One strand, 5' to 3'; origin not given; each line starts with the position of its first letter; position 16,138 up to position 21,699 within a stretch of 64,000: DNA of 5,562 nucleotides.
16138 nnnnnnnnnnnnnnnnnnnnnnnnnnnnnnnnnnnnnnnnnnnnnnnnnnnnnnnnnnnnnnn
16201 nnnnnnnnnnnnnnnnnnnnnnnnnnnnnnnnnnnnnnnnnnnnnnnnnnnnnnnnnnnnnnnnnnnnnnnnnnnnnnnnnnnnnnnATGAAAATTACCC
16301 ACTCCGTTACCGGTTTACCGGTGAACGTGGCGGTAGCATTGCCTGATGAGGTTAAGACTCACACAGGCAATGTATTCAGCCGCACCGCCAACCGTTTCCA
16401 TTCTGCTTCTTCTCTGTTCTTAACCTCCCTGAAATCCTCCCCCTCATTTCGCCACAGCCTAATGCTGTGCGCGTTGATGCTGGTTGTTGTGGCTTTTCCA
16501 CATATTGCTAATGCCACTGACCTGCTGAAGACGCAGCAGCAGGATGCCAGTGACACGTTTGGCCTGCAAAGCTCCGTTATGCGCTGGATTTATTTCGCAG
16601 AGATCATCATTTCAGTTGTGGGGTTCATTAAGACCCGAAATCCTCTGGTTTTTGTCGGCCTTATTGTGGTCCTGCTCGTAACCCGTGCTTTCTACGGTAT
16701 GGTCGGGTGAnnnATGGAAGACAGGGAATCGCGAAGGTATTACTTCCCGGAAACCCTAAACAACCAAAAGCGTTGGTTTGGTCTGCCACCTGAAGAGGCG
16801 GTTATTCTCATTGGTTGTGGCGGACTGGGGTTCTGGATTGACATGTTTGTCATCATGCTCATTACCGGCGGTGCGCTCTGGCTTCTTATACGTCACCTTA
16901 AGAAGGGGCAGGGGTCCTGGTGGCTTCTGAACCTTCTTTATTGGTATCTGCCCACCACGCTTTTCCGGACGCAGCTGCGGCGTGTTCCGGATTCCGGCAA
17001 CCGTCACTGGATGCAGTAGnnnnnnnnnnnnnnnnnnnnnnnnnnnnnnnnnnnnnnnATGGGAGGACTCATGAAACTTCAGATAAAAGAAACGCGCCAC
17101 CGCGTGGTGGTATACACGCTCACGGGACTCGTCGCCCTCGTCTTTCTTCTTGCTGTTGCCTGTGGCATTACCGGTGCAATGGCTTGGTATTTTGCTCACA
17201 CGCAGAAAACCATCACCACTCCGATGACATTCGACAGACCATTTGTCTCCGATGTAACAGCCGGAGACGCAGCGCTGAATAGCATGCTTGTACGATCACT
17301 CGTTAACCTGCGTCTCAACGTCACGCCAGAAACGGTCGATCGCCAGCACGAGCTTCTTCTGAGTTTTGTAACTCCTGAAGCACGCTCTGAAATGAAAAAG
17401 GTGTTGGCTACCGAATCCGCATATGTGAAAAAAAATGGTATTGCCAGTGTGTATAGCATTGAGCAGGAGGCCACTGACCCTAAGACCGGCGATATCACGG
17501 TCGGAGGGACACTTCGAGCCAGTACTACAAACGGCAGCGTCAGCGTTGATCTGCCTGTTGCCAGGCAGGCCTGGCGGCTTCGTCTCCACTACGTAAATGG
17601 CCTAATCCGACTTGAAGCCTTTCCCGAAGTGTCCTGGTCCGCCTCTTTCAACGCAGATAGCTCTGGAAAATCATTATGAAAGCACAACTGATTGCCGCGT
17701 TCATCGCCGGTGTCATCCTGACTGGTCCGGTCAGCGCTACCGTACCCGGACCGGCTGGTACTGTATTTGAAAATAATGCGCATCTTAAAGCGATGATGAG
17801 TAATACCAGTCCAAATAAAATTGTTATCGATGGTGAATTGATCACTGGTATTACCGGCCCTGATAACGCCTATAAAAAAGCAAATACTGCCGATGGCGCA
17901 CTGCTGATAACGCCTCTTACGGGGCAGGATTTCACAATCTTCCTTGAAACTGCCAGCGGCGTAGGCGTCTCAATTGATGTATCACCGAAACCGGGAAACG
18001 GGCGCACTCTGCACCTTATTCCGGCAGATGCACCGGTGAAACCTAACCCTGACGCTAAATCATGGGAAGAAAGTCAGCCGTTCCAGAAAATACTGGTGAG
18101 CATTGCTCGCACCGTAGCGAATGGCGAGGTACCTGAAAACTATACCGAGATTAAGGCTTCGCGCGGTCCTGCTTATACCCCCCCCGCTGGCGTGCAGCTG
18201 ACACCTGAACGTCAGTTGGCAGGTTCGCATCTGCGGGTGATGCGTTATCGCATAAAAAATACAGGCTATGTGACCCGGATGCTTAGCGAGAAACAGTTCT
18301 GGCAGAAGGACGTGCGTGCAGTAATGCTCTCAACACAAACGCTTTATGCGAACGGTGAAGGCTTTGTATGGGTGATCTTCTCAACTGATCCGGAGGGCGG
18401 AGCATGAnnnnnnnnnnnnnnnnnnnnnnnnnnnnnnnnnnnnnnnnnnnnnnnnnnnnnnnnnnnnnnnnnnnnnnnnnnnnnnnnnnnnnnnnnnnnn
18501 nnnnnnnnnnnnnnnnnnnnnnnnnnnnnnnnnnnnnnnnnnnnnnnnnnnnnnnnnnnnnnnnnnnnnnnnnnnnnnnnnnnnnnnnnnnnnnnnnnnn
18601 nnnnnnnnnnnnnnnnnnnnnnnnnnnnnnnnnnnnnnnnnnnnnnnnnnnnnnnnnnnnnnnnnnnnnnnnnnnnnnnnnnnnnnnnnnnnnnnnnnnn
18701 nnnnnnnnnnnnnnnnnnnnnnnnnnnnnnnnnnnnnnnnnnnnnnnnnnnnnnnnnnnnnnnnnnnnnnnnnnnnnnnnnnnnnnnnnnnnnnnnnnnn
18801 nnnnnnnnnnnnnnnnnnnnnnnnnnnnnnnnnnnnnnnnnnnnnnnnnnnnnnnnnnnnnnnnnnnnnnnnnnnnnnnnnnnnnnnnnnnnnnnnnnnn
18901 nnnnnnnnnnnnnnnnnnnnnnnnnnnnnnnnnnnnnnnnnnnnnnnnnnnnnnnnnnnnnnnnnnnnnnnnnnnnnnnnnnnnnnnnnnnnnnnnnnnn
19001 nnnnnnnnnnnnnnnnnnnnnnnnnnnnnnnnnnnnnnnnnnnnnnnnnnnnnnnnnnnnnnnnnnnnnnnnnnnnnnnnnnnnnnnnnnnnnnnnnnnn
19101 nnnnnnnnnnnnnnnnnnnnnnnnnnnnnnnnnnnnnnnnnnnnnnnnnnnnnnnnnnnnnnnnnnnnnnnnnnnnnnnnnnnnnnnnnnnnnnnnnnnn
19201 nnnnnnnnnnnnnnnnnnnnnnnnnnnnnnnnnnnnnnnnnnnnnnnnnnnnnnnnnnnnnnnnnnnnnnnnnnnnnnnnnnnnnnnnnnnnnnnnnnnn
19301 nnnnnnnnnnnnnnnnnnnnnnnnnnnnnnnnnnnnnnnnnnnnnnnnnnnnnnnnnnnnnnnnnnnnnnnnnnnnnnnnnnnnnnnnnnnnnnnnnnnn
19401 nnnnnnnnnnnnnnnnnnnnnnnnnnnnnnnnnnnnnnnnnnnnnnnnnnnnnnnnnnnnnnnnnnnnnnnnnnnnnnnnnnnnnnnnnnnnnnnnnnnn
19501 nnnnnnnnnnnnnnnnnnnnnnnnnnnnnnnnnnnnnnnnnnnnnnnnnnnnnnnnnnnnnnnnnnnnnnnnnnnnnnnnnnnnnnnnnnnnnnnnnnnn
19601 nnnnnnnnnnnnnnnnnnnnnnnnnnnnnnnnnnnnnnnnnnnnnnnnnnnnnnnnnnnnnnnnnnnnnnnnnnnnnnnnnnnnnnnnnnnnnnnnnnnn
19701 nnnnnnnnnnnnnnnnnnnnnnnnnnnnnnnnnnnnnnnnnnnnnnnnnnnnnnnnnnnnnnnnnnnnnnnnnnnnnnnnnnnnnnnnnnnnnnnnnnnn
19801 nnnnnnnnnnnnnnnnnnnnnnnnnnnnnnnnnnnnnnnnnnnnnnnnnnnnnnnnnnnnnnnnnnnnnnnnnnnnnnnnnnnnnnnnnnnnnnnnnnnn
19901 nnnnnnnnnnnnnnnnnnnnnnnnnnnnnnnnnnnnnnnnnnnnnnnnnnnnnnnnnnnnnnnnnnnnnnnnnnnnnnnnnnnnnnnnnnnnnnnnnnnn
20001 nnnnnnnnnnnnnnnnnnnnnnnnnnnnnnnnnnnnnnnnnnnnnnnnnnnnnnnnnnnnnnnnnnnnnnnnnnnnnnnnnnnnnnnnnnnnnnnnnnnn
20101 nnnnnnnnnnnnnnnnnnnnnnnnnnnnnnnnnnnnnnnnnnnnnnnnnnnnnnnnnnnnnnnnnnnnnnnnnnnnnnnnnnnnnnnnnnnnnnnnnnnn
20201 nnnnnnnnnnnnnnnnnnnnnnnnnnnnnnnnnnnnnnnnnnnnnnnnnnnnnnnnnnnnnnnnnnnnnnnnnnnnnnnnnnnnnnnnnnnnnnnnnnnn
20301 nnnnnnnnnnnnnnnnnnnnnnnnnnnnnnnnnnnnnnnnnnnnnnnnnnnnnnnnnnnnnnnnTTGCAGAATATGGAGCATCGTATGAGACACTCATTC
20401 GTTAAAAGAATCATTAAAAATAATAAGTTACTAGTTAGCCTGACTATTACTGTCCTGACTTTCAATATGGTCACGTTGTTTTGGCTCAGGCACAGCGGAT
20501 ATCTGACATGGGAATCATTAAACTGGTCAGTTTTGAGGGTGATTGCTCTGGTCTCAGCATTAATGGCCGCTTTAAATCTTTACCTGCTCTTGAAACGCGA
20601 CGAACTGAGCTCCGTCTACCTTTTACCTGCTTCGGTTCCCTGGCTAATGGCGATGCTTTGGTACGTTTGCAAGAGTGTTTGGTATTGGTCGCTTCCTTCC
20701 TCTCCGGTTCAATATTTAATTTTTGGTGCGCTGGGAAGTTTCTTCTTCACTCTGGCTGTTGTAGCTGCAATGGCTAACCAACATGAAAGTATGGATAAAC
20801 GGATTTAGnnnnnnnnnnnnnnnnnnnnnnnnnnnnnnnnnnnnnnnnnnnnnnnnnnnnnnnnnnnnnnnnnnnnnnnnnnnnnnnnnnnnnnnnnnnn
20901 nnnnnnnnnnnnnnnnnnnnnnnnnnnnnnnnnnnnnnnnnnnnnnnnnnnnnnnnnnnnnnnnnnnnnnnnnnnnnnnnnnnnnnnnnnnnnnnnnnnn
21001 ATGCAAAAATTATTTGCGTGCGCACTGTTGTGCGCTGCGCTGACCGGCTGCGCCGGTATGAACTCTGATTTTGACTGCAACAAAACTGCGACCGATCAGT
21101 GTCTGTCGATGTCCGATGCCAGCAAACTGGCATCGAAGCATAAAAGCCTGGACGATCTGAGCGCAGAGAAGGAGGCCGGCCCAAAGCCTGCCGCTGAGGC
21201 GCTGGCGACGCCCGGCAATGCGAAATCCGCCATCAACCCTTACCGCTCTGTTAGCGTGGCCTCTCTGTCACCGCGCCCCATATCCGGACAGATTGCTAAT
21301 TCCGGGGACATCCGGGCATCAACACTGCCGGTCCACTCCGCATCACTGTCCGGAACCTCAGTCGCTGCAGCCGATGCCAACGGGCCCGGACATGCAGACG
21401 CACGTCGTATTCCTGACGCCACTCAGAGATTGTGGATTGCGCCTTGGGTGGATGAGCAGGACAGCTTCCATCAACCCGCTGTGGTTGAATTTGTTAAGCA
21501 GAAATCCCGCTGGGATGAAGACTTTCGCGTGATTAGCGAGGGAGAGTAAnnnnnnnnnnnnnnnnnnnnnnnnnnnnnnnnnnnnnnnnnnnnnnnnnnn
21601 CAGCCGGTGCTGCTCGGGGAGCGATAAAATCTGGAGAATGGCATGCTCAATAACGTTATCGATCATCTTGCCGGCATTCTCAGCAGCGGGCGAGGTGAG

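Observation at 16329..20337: Plasmid-encoded RfaH paralog inside the tra operon plus an ops-like site at the start of traA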

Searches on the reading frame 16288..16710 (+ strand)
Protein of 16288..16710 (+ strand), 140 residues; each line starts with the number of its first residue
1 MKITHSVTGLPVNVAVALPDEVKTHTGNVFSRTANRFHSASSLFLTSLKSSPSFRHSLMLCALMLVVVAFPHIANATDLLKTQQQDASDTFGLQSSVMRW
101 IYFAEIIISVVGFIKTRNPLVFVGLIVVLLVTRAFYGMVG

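Call 3: search_protein_families(library=pfam, proteins=[window:16288-16710:+], max_evalue=0.01)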
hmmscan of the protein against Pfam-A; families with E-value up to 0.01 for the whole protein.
window:16288-16710:+ (140 aa): 2 families
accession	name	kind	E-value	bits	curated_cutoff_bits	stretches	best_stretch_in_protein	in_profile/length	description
PF05513.17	TraA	-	4.5e-05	24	22.6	1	66-128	41-107/118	TraA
PF01032.23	FecCD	-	5.4e-05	22.8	26.5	1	34-132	156-253/311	FecCD transport family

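Call 10: search_protein_families(library=ncbifam, proteins=[window:16288-16710:+], max_evalue=0.01)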
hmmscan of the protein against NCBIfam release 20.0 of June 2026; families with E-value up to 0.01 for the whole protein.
window:16288-16710:+ (140 aa): 3 families
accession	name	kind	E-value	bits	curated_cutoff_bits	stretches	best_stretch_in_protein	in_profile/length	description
TIGR02758.1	TraA_TIGR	equivalog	9.8e-13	48.2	76.55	1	59-139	12-96/98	type IV conjugative transfer system pilin TraA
NF010294.0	PRK13734.1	subfamily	4.9e-09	36.4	150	1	62-128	37-107/120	F-type conjugative transfer system pilin TraA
NF008407.0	PRK11228.1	equivalog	0.0015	17.5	396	1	60-136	199-273/330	iron-dicitrate ABC transporter permease FecC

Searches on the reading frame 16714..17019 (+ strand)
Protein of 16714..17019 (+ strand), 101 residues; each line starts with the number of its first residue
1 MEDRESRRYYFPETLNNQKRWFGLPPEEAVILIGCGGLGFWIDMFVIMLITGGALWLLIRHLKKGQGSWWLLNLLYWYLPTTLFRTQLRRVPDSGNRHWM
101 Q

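Call 3: search_protein_families(library=pfam, proteins=[window:16714-17019:+], max_evalue=0.01)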
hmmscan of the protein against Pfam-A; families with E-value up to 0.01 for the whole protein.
window:16714-17019:+ (101 aa): 1 family
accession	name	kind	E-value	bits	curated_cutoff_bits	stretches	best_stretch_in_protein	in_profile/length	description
PF07178.16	TraL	-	2e-19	70.1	24.4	1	9-99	1-89/90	TraL protein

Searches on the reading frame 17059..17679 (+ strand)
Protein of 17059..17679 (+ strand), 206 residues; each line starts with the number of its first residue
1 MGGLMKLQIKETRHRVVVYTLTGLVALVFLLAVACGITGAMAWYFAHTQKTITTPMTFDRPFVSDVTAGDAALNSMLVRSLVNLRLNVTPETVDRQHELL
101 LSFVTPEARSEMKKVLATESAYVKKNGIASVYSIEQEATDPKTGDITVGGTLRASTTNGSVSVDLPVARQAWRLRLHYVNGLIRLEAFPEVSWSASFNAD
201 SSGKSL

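Call 3: search_protein_families(library=pfam, proteins=[window:17059-17679:+], max_evalue=0.01)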
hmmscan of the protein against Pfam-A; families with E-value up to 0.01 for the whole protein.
window:17059-17679:+ (206 aa): 1 family
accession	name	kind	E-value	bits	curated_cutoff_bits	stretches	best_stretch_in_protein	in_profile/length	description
PF05309.16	TraE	-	4.8e-23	81.9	24.8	1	5-188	1-180/182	TraE protein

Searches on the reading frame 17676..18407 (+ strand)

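Call 3: search_protein_families(library=pfam, proteins=[window:17676-18407:+], max_evalue=0.01)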
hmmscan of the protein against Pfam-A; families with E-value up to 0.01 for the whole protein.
window:17676-18407:+ (243 aa): 2 families
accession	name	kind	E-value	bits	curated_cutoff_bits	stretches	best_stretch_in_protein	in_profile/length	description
PF23536.1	TraK_C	-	2.8e-13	50.4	28.5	1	130-226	4-101/110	TraK C-terminal domain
PF06586.17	TraK_N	-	4.6e-07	30.6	24.8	1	32-117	3-94/100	TraK N-terminal domain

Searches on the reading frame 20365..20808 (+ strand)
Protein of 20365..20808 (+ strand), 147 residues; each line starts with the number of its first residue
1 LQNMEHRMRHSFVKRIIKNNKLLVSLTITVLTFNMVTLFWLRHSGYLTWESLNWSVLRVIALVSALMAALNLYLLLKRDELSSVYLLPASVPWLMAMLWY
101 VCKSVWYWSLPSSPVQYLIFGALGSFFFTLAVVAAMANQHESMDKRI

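Call 3: search_protein_families(library=pfam, proteins=[window:20365-20808:+], max_evalue=0.01)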
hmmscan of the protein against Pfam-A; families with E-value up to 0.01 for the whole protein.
window:20365-20808:+ (147 aa): 0 families

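Call 10: search_protein_families(library=ncbifam, proteins=[window:20365-20808:+], max_evalue=0.01)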
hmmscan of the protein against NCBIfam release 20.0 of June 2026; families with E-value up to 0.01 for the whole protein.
window:20365-20808:+ (147 aa): 0 families

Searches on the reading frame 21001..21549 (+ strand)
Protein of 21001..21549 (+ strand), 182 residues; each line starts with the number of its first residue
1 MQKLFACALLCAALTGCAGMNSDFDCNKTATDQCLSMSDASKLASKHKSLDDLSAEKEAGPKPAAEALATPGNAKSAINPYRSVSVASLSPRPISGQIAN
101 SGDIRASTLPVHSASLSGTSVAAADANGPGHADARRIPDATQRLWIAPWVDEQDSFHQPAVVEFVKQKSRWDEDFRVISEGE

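Call 3: search_protein_families(library=pfam, proteins=[window:21001-21549:+], max_evalue=0.01)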
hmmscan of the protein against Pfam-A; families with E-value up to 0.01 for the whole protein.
window:21001-21549:+ (182 aa): 1 family
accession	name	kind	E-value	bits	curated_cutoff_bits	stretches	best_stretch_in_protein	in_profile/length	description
PF09676.15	TraV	-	2.1e-10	42.2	21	1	22-171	1-128/128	Type IV conjugative transfer system lipoprotein (TraV)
